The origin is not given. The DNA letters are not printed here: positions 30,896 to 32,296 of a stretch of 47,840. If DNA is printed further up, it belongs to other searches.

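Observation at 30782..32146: metH truncated precisely at the Hcy-domain/pterin-domain linker, with a degenerate in-frame remnant downstream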

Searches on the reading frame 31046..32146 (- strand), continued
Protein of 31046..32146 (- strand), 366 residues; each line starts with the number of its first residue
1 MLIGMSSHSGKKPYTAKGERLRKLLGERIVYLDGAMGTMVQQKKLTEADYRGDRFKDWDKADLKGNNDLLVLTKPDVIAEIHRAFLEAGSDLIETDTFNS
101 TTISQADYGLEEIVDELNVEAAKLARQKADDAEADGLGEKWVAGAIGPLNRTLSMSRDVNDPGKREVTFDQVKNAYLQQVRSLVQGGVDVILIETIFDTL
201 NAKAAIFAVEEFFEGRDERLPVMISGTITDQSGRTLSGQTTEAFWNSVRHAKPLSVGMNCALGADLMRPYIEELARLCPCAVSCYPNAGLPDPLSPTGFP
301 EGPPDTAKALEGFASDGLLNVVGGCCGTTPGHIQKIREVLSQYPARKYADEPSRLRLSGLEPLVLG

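Call 25: find_homologous_proteins(query=window:31046-32146:-, max_evalue=1e-60)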
Query window:31046-32146:- (366 aa): 7994 proteins with E <= 1e-60 among 8000 candidates; the best 120 are listed.
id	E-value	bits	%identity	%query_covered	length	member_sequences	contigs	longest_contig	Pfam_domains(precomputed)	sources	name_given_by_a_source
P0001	6.9e-241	817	100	99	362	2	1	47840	PF02574.23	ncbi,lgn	ncbi:MAG: homocysteine S-methyltransferase family protein [Opitutales bacterium]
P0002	1.6e-202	690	84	100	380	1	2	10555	PF02574.23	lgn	-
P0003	1.8e-193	661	81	99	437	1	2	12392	PF02574.23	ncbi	-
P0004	1.5e-182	625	78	97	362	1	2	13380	PF02574.23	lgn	-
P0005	1.6e-180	618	75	99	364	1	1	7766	PF02574.23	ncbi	-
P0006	1.1e-173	596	73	99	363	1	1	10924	PF02574.23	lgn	-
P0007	3.4e-171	587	73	99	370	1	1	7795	PF02574.23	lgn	-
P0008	3.0e-166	571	72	98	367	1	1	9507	PF02574.23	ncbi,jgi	jgi:5-methyltetrahydrofolate--homocysteine methyltransferase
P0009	1.2e-162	559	69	98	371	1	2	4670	PF02574.23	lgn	-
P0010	3.1e-162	558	73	95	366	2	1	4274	PF02574.23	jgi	jgi:5-methyltetrahydrofolate--homocysteine methyltransferase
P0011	4.4e-160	551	71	96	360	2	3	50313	PF02574.23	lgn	-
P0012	7.0e-157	540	69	96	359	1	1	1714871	PF02574.23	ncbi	-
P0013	3.7e-156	538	67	97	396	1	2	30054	PF02574.23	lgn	-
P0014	5.9e-156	537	68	97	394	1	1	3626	PF02574.23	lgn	-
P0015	2.6e-155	535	69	97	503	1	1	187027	PF02574.23,PF00809.29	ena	-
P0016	3.4e-155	535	67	98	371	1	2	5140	PF02574.23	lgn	-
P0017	1.4e-150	520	66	96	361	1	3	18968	PF02574.23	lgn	-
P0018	3.1e-150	518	66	96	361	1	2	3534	PF02574.23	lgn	-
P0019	2.2e-148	512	67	95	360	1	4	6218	PF02574.23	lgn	-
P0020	2.0e-147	509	66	96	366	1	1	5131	PF02574.23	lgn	-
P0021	6.7e-146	504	65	95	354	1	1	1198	PF02574.23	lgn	-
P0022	2.2e-145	502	63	98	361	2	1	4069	PF02574.23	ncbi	ncbi:MAG: homocysteine S-methyltransferase family protein [Puniceicoccales bacterium]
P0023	7.7e-145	501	65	98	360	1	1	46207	PF02574.23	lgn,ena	-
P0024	1.1e-144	500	65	96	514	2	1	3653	PF02574.23,PF00809.29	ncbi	ncbi:MAG: methionine synthase [Verrucomicrobiota bacterium]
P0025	4.6e-144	498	65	96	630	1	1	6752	PF02574.23,PF00809.29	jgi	jgi:5-methyltetrahydrofolate--homocysteine methyltransferase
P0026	9.7e-144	497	62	99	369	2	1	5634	PF02574.23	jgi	-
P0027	4.5e-143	495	64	97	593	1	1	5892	PF02574.23,PF00809.29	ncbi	ncbi:MAG: homocysteine S-methyltransferase family protein, partial [Opitutia bacterium]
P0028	4.9e-143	495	62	97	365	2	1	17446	PF02574.23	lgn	-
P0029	9.9e-143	494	62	97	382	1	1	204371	PF02574.23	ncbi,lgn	-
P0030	2.2e-142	493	66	94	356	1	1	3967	PF02574.23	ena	-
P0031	5.0e-142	491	62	99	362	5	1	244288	PF02574.23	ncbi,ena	-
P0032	8.0e-141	487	63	96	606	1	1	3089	PF02574.23,PF00809.29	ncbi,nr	ncbi:MAG: homocysteine S-methyltransferase family protein, partial [Opitutales bacterium]|nr:homocys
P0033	1.8e-140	486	63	96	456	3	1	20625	PF02574.23,PF00809.29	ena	-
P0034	8.3e-140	484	64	93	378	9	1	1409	PF02574.23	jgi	jgi:5-methyltetrahydrofolate--homocysteine methyltransferase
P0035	1.1e-139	484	63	95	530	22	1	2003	PF02574.23,PF00809.29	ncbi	ncbi:MAG: homocysteine S-methyltransferase family protein, partial [Terrimicrobiaceae bacterium]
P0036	3.6e-139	482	64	94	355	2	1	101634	PF02574.23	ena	-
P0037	5.5e-139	481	62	96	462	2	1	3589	PF02574.23,PF00809.29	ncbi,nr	ncbi:methionine synthase, partial [bacterium]|nr:methionine synthase [bacterium]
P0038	6.3e-139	481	65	94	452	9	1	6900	PF02574.23,PF00809.29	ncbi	ncbi:MAG: homocysteine S-methyltransferase family protein, partial [bacterium]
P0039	1.1e-137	477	64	94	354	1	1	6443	PF02574.23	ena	-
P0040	1.2e-137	477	65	94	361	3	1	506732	PF02574.23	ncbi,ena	-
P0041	1.4e-137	477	64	93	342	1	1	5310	PF02574.23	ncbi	ncbi:MAG: homocysteine S-methyltransferase family protein, partial [Opitutia bacterium]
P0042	7.2e-137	474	64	95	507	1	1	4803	PF02574.23,PF00809.29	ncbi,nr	ncbi:MAG TPA: homocysteine S-methyltransferase family protein, partial [Burkholderiales bacterium]|n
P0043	1.3e-136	474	62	96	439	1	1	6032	PF02574.23,PF00809.29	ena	-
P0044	4.7e-136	472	62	95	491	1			PF02574.23,PF00809.29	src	-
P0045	5.1e-136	472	63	94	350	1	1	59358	PF02574.23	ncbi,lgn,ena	-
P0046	1.0e-135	471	65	90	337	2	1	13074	PF02574.23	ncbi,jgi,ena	-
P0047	1.2e-135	470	64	95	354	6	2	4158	PF02574.23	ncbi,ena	-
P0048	1.6e-135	470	62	94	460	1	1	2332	PF02574.23,PF00809.29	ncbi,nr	ncbi:MAG TPA: homocysteine S-methyltransferase family protein, partial [Chthoniobacterales bacterium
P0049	1.9e-135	470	63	94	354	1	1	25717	PF02574.23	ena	-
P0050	2.4e-135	469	62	95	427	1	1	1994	PF02574.23,PF00809.29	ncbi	ncbi:MAG: homocysteine S-methyltransferase family protein, partial [Burkholderiales bacterium]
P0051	2.5e-135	469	60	96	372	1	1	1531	PF02574.23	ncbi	-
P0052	2.7e-135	469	61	96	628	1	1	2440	PF02574.23,PF00809.29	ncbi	ncbi:MAG: homocysteine S-methyltransferase family protein, partial [Burkholderiales bacterium]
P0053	2.7e-135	469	64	95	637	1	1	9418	PF02574.23,PF00809.29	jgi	-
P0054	3.2e-135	469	62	96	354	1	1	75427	PF02574.23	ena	-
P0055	5.0e-135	468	64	94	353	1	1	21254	PF02574.23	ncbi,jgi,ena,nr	ncbi:MAG: homocysteine S-methyltransferase family protein [Verrucomicrobia bacterium]|nr:homocystein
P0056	6.3e-135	468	62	96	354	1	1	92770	PF02574.23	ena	-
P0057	8.1e-135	468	64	92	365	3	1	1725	PF02574.23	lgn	-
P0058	8.9e-135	468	65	90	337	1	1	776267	PF02574.23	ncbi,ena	-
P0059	1.0e-134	467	64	94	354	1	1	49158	PF02574.23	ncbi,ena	-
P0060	1.6e-134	467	63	95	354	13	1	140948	PF02574.23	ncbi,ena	-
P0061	1.9e-134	466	64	94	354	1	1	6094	PF02574.23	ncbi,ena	-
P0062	2.0e-134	466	62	94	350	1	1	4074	PF02574.23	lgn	-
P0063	2.0e-134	466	63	93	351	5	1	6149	PF02574.23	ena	-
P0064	2.1e-134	466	56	94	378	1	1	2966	PF02574.23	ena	-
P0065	2.2e-134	466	61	96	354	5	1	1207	PF02574.23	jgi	jgi:5-methyltetrahydrofolate--homocysteine methyltransferase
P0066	2.3e-134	466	63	94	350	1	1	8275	PF02574.23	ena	-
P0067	3.5e-134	466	61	95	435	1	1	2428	PF02574.23,PF00809.29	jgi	jgi:5-methyltetrahydrofolate--homocysteine methyltransferase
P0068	3.7e-134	466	63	93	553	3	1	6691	PF02574.23,PF00809.29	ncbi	ncbi:MAG: homocysteine S-methyltransferase family protein, partial [Terrimicrobiaceae bacterium]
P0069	4.2e-134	465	59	98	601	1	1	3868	PF02574.23,PF00809.29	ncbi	ncbi:MAG: homocysteine S-methyltransferase family protein, partial [Coraliomargarita sp.]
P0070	4.7e-134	465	64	94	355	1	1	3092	PF02574.23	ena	-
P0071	5.2e-134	465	64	96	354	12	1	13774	PF02574.23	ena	-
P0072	5.6e-134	465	60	95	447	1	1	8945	PF02574.23,PF00809.29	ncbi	-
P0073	7.3e-134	465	65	89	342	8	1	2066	PF02574.23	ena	-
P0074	8.3e-134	464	61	99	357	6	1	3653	PF02574.23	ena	-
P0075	9.0e-134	464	64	91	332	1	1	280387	PF02574.23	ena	-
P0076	9.5e-134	464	64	94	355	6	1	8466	PF02574.23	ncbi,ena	-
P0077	1.0e-133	464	60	98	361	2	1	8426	PF02574.23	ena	-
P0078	1.2e-133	464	59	95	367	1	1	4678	PF02574.23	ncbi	-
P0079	1.3e-133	464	62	94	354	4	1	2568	PF02574.23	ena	-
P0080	1.5e-133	464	64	94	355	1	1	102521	PF02574.23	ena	-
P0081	1.6e-133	463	63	94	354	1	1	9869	PF02574.23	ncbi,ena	-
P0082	2.0e-133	463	61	96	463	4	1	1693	PF02574.23,PF00809.29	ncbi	ncbi:MAG: homocysteine S-methyltransferase family protein, partial [Castellaniella sp.]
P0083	2.2e-133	463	62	97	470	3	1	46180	PF02574.23,PF00809.29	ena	-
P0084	2.3e-133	463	61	93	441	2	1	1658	PF02574.23,PF00809.29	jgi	-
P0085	2.3e-133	463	63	95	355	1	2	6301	PF02574.23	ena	-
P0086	2.4e-133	463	63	93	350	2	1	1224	PF02574.23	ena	-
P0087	2.6e-133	463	60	96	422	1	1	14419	PF02574.23,PF00809.29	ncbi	ncbi:MAG: homocysteine S-methyltransferase family protein, partial [Rhodospirillaceae bacterium]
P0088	3.0e-133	463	61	96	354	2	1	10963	PF02574.23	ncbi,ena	-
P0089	3.3e-133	462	64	92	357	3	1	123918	PF02574.23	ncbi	ncbi:MAG: homocysteine S-methyltransferase family protein [Azospirillaceae bacterium]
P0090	4.0e-133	462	62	98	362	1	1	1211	PF02574.23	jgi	jgi:5-methyltetrahydrofolate--homocysteine methyltransferase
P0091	5.8e-133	462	63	94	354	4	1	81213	PF02574.23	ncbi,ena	-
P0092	7.2e-133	461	63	94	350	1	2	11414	PF02574.23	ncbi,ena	-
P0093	7.9e-133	461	63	94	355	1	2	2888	PF02574.23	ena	-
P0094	8.2e-133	461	60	97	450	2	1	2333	PF02574.23,PF00809.29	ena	-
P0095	9.1e-133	461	63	94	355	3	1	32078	PF02574.23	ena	-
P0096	9.2e-133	461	62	96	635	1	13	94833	PF02574.23,PF00809.29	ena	-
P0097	9.6e-133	461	62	94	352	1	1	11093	PF02574.23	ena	-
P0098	1.0e-132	461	63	94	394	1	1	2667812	PF02574.23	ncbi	-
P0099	1.1e-132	461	59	99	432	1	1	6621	PF02574.23,PF00809.29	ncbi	ncbi:MAG: 5-methyltetrahydrofolate--homocysteine methyltransferase, partial [Lentimonas sp.]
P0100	1.2e-132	461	64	94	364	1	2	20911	PF02574.23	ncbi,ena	-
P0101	1.2e-132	461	60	95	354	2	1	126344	PF02574.23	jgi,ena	-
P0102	1.2e-132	460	63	94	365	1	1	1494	PF02574.23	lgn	-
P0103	1.4e-132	460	63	94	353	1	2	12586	PF02574.23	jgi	jgi:5-methyltetrahydrofolate--homocysteine methyltransferase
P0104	1.5e-132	460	63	94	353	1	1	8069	PF02574.23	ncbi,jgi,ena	jgi:5-methyltetrahydrofolate--homocysteine methyltransferase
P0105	1.6e-132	460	63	94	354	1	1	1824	PF02574.23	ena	-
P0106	1.6e-132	460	61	95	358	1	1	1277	PF02574.23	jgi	jgi:5-methyltetrahydrofolate--homocysteine methyltransferase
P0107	1.7e-132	460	63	93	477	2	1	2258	PF02574.23,PF00809.29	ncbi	ncbi:MAG: homocysteine S-methyltransferase family protein, partial [Terrimicrobiaceae bacterium]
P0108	1.7e-132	460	62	96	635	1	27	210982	PF02574.23,PF00809.29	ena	-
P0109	2.0e-132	460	63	95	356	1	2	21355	PF02574.23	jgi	jgi:5-methyltetrahydrofolate--homocysteine methyltransferase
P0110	2.1e-132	460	62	95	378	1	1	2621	PF02574.23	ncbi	ncbi:MAG: methionine synthase, partial [Betaproteobacteria bacterium]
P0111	2.5e-132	460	61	96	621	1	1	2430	PF02574.23,PF00809.29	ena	-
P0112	2.8e-132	459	61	97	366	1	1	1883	PF02574.23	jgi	-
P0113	3.1e-132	459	61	92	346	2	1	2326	PF02574.23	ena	-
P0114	3.2e-132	459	62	96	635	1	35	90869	PF02574.23,PF00809.29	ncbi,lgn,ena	-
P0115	3.4e-132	459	63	94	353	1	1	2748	PF02574.23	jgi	jgi:5-methyltetrahydrofolate--homocysteine methyltransferase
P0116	3.6e-132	459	62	94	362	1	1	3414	PF02574.23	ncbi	-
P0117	4.0e-132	459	65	90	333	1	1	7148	PF02574.23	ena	-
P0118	4.0e-132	459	63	94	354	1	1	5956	PF02574.23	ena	-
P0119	4.3e-132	459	61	96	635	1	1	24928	PF02574.23,PF00809.29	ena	-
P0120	4.4e-132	459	61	95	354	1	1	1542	PF02574.23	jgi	jgi:5-methyltetrahydrofolate--homocysteine methyltransferase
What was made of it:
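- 31046..32146 (-): Intact gene for the homocysteine-binding (S-methyltransferase, PF02574) subunit of a two-part split cobalamin-dependent methionine synthase. It is 366 aa from the first ATG; NCBI annotates 362 aa from Met5. Zinc-ligand cysteines are at 260, 325 and 326. It ends ..............-TAG. Call 25 (P0001, named homocysteine S-methyltransferase family protein [Opitutales bacterium]).
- The window is a MAG contig (call 25).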

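Call 26: find_encoding_contigs(protein=P0002, flank=10000, max_places=2)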
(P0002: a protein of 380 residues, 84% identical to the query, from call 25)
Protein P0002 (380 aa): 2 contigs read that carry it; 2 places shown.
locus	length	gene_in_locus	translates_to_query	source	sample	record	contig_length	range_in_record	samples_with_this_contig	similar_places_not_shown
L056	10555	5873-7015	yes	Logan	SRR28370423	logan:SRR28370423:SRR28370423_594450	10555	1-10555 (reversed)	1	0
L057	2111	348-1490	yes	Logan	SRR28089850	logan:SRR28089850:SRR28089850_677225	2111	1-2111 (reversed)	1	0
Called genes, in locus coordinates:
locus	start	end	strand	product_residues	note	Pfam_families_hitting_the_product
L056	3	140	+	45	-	?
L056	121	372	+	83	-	-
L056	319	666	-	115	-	PF03091:CutA1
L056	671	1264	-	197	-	PF00625:Guanylate_kin, PF13671:AAA_33 (weak)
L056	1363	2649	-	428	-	PF00285:Citrate_synt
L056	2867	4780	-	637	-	PF05345:He_PIG, PF03781:FGE-sulfatase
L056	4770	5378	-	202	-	-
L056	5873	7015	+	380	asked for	PF02574:S-methyl_trans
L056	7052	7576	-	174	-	PF01965:DJ-1_PfpI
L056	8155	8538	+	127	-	-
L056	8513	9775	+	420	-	PF00278:Orn_DAP_Arg_deC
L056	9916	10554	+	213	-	?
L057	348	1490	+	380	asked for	PF02574:S-methyl_trans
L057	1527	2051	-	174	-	PF01965:DJ-1_PfpI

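Call 27: find_encoding_contigs(protein=P0004, flank=10000, max_places=2)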
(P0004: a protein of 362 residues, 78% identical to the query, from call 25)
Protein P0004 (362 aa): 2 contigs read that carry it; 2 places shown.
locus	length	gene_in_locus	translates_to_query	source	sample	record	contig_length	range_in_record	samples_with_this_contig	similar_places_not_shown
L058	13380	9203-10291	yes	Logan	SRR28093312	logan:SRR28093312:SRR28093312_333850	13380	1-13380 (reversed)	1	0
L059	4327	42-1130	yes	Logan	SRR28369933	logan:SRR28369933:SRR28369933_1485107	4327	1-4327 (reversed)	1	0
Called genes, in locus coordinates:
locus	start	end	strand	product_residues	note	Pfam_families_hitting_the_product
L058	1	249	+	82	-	?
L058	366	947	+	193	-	PF22381:Staph_reg_Sar_Rot, PF01047:MarR, PF12802:MarR_2, PF13463:HTH_27 (weak)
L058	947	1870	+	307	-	PF13489:Methyltransf_23, PF13847:Methyltransf_31, PF08241:Methyltransf_11, PF08242:Methyltransf_12, PF13649:Methyltransf_25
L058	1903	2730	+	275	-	PF02353:CMAS, PF01209:Ubie_methyltran (weak), PF13489:Methyltransf_23, PF13847:Methyltransf_31, PF08241:Methyltransf_11, PF08242:Methyltransf_12, PF13649:Methyltransf_25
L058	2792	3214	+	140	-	-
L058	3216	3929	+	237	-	PF21948:LplA-B_cat, PF03099:BPL_LplA_LipB (weak)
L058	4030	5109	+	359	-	PF01571:GCV_T, PF08669:GCV_T_C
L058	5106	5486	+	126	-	PF01597:GCV_H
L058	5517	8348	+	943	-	PF02347:GDC-P, PF01212:Beta_elim_lyase (faint), PF02347:GDC-P, PF21478:GcvP2_C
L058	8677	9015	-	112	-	-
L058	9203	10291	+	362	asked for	PF02574:S-methyl_trans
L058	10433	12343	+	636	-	PF00884:Sulfatase, PF01663:Phosphodiest (faint), PF16347:SGSH_C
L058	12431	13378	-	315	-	?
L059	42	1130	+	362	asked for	PF02574:S-methyl_trans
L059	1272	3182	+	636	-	PF00884:Sulfatase, PF01663:Phosphodiest (faint), PF16347:SGSH_C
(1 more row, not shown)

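Call 28: find_encoding_contigs(protein=P0011, flank=10000, max_places=2)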
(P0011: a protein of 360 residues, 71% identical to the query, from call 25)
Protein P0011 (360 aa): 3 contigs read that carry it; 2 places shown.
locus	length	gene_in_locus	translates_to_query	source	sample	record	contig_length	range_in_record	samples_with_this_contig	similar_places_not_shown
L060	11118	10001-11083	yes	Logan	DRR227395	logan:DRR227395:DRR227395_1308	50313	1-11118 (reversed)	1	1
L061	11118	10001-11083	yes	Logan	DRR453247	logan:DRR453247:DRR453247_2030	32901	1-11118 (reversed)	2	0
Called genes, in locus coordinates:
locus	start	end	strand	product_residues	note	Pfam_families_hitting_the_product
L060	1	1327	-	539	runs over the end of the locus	-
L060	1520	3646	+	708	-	PF00512:HisKA, PF02518:HATPase_c, PF00072:Response_reg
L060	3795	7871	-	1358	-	PF00326:Peptidase_S9 (faint), PF02230:Abhydrolase_2 (weak), PF22352:K319L-like_PKD, PF11721:Malectin, PF22352:K319L-like_PKD (weak)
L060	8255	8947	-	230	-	PF08241:Methyltransf_11 (faint)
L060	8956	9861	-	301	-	PF01145:Band_7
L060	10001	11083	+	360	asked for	PF02574:S-methyl_trans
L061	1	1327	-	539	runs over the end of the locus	-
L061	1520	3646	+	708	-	PF00512:HisKA, PF02518:HATPase_c, PF00072:Response_reg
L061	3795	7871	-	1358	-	PF00326:Peptidase_S9 (faint), PF02230:Abhydrolase_2 (weak), PF22352:K319L-like_PKD, PF11721:Malectin, PF22352:K319L-like_PKD (weak)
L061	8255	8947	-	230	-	PF08241:Methyltransf_11 (faint)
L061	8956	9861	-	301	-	PF01145:Band_7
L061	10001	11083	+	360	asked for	PF02574:S-methyl_trans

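Call 29: find_encoding_contigs(protein=P0001, flank=1000, max_places=4)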
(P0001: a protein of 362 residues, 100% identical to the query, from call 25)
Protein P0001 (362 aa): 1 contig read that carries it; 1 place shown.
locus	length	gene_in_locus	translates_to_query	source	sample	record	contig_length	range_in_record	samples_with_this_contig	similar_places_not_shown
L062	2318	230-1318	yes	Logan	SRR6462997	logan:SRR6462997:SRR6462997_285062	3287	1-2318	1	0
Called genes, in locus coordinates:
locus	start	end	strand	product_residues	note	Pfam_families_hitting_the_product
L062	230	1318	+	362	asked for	PF02574:S-methyl_trans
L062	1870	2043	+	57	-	-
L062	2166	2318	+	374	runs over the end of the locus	?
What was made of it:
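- Tried and rejected: The window's own NCBI record was not returned by the contig index (call 29).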
